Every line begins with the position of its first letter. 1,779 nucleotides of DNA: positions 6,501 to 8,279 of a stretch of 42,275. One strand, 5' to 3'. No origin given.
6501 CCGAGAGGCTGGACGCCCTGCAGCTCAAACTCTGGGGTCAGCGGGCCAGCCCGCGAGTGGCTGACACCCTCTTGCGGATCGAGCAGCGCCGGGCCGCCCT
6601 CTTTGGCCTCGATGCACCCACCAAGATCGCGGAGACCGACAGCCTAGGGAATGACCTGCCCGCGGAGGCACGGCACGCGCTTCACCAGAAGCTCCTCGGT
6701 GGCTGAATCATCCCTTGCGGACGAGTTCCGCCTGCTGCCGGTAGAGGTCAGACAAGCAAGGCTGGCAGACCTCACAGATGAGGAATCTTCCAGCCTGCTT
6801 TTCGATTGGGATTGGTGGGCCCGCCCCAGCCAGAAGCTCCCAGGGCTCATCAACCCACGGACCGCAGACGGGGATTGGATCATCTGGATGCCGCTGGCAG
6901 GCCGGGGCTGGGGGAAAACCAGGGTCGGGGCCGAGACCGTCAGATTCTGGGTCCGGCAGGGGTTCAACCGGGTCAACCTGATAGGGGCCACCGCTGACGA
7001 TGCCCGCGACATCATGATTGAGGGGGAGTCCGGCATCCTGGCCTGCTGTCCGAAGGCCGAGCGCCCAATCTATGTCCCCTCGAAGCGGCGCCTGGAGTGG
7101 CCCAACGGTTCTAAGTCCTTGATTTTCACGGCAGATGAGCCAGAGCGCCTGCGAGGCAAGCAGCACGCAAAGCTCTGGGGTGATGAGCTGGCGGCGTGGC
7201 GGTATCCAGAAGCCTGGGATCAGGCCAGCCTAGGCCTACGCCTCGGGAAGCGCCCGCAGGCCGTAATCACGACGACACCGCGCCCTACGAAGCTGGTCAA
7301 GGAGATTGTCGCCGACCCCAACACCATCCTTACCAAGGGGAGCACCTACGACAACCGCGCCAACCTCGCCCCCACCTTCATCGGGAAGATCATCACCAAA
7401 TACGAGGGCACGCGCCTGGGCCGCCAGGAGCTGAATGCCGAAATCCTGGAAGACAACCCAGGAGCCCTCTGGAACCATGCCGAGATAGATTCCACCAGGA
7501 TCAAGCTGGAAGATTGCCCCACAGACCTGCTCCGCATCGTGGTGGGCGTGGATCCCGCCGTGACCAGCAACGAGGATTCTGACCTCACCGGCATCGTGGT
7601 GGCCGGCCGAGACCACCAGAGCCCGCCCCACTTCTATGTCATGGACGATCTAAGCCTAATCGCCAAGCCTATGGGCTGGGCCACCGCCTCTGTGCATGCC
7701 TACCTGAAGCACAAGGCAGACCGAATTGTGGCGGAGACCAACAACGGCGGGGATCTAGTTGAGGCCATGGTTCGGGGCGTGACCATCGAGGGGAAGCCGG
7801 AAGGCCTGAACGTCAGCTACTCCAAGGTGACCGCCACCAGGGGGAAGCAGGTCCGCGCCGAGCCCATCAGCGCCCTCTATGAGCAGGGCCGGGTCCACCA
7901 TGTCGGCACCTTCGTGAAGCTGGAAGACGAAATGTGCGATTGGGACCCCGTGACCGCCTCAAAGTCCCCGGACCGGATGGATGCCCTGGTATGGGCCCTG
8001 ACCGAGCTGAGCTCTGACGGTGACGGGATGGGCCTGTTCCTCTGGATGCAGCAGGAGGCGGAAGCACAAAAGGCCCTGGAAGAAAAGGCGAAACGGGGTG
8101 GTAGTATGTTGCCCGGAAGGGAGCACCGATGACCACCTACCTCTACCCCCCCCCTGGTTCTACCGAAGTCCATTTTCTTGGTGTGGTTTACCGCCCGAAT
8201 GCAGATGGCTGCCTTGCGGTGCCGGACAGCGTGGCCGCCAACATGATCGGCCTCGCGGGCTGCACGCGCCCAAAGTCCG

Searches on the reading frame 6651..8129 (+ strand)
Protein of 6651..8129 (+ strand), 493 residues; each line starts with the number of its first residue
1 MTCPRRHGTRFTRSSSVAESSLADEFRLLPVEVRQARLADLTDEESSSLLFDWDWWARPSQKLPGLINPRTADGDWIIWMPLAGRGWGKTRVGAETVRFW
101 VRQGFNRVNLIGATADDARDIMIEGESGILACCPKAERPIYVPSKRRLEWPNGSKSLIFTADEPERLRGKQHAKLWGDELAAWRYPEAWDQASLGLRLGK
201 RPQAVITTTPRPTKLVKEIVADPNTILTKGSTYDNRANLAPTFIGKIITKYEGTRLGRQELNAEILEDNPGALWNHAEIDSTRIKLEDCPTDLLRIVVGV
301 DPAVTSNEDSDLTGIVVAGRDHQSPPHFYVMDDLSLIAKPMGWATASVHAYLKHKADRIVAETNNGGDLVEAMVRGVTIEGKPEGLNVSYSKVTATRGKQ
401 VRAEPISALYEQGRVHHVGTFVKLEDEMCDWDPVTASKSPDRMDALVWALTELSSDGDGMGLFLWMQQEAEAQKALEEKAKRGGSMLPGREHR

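Call 13: search_protein_families(library=phrogs, proteins=[window:6651-8129:+], max_evalue=0.00001)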
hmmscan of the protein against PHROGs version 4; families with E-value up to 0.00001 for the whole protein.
window:6651-8129:+ (493 aa): 3 families
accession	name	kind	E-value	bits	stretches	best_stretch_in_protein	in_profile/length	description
phrog_979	-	head and packaging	2.4e-29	103.5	1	230-456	371-602/642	terminase large subunit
phrog_38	-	head and packaging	2.9e-23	83.5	1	285-463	542-713/760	terminase large subunit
phrog_2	-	head and packaging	2.4e-22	80.5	1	82-450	283-589/807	terminase large subunit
